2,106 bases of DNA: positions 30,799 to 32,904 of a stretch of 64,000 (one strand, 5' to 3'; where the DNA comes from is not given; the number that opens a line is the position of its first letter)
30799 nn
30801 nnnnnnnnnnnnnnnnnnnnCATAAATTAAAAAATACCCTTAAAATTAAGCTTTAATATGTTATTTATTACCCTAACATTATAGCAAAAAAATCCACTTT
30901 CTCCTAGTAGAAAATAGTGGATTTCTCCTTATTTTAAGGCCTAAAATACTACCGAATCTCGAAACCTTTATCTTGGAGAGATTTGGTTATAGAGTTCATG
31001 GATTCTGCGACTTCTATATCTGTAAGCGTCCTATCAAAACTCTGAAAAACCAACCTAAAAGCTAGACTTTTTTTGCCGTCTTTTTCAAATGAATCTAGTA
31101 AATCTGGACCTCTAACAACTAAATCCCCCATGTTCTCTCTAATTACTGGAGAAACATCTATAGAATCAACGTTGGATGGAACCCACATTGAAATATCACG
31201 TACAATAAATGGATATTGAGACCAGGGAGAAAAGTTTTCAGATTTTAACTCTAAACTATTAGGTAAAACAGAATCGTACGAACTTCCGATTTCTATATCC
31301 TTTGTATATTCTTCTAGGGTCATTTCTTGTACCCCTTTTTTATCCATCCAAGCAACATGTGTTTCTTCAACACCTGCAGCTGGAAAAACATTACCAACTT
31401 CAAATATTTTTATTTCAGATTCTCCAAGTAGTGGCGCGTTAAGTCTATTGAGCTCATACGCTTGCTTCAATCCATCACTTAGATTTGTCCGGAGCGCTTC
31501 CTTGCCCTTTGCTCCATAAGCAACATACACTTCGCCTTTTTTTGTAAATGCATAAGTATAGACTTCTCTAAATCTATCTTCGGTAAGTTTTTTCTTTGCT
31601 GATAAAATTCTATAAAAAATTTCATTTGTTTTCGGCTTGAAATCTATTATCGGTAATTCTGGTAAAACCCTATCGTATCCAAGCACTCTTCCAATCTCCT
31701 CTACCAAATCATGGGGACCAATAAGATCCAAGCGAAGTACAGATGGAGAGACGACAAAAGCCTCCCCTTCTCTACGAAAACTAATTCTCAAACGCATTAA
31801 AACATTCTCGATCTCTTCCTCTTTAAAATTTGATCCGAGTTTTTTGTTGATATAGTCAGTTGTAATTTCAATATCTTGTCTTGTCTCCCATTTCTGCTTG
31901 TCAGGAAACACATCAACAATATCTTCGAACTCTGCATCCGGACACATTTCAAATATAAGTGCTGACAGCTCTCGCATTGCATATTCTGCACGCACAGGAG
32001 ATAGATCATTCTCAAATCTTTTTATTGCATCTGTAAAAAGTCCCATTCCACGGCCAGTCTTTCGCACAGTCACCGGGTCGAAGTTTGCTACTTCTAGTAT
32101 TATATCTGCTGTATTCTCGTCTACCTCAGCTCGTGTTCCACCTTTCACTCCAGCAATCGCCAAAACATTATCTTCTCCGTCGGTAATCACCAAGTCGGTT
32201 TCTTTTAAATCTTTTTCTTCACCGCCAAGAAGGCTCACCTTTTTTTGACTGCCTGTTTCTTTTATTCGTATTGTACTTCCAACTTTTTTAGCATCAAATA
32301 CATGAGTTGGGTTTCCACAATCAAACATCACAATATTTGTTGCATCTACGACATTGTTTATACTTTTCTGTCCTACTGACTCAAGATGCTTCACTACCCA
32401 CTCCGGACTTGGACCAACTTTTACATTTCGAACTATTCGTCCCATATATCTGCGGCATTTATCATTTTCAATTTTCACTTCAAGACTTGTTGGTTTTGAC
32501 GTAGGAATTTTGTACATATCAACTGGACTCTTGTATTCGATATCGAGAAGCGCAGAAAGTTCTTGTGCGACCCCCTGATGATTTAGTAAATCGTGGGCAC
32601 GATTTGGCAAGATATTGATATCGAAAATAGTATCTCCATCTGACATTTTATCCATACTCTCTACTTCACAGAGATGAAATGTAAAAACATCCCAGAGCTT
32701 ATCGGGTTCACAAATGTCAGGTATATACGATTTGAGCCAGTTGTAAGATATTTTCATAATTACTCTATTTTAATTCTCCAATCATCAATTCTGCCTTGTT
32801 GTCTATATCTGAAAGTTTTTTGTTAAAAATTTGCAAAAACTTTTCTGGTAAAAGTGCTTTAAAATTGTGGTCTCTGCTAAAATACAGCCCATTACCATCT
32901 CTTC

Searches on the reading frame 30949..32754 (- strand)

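Call 56: search_protein_families(library=pfam, proteins=[window:30949-32754:-], max_evalue=0.001)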
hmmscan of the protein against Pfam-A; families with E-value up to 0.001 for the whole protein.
window:30949-32754:- (601 aa): 3 families
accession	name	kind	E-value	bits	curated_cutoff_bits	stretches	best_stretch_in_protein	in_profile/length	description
PF03483.22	B3_4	-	7.6e-54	182.4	29.3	1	99-271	1-173/174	B3/4 domain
PF03147.19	FDX-ACB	-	1.3e-18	67.6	31.1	1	512-601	1-94/94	Ferredoxin-fold anticodon binding domain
PF03484.21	B5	-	1.7e-13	51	28.6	1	295-360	1-67/67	tRNA synthetase B5 domain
